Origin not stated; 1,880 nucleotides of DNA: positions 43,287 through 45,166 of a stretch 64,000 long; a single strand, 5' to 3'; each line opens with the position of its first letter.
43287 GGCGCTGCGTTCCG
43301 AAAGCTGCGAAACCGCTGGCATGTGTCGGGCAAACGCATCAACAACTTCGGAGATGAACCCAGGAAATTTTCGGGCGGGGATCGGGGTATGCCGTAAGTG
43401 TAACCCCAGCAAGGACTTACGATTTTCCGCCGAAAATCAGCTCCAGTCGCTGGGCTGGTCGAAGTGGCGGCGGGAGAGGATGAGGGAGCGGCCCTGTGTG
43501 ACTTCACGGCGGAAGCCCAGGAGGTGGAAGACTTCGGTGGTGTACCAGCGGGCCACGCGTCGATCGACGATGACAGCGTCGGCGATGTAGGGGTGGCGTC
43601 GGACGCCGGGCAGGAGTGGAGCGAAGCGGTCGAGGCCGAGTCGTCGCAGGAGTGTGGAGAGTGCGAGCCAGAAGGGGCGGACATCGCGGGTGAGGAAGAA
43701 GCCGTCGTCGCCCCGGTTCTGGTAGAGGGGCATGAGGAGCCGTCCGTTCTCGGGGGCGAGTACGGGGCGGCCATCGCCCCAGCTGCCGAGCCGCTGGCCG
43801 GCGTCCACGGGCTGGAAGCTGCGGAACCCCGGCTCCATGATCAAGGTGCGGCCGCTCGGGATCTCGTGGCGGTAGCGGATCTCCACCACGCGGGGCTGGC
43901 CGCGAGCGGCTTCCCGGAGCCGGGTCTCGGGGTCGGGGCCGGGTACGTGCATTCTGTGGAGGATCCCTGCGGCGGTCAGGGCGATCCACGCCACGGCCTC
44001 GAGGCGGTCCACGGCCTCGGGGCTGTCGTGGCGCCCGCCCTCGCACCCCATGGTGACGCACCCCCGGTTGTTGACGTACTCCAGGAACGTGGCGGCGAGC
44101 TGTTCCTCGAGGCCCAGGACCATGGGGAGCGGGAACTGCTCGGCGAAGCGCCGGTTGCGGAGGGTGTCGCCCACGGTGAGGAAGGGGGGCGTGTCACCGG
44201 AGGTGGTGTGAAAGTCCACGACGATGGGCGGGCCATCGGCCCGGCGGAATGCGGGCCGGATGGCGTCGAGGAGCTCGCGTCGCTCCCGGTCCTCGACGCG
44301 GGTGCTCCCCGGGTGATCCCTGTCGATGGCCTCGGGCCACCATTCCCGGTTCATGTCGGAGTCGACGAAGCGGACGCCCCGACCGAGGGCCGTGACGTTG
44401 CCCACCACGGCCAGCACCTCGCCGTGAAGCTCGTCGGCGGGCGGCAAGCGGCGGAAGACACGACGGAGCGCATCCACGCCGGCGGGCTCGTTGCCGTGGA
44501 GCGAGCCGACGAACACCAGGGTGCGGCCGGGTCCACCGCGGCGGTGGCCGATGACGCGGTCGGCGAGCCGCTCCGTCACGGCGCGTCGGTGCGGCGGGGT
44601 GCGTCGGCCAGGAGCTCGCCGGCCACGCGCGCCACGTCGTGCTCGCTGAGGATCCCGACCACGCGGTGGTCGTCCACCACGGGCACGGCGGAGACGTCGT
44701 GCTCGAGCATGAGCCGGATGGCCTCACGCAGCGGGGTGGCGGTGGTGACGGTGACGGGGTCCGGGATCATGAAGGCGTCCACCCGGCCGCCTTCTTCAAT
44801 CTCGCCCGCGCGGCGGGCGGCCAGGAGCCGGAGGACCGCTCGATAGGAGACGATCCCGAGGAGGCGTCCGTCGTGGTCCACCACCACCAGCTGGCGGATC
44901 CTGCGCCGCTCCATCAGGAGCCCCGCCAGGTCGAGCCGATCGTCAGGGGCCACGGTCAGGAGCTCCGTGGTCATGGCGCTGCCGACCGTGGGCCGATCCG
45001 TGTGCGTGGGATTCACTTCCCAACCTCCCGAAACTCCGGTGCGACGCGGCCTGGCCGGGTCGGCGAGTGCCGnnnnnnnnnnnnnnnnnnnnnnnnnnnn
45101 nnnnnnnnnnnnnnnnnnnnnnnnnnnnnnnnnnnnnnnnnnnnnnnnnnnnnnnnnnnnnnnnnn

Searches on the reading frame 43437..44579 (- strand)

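Call 9: search_protein_families(library=pfam, proteins=[window:43437-44579:-], max_evalue=0.001)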
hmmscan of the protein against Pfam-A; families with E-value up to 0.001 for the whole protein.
window:43437-44579:- (380 aa): 1 family
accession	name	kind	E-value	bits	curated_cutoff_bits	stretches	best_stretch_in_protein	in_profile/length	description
PF24827.1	AstE_AspA_cat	-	4.4e-17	62.7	25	1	17-171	1-156/192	Succinylglutamate desuccinylase/Aspartoacylase catalytic domain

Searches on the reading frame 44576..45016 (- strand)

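Call 9: search_protein_families(library=pfam, proteins=[window:44576-45016:-], max_evalue=0.001)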
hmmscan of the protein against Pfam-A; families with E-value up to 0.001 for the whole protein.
window:44576-45016:- (146 aa): 1 family
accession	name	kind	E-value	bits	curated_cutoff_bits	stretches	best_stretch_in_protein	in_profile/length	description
PF00571.33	CBS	-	2.2e-29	102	24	2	80-131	2-54/57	CBS domain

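Call 50: search_protein_families(library=padloc, proteins=[window:44576-45016:-], max_evalue=0.01)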
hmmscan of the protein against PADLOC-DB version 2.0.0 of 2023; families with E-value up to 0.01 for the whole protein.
window:44576-45016:- (146 aa): 0 families
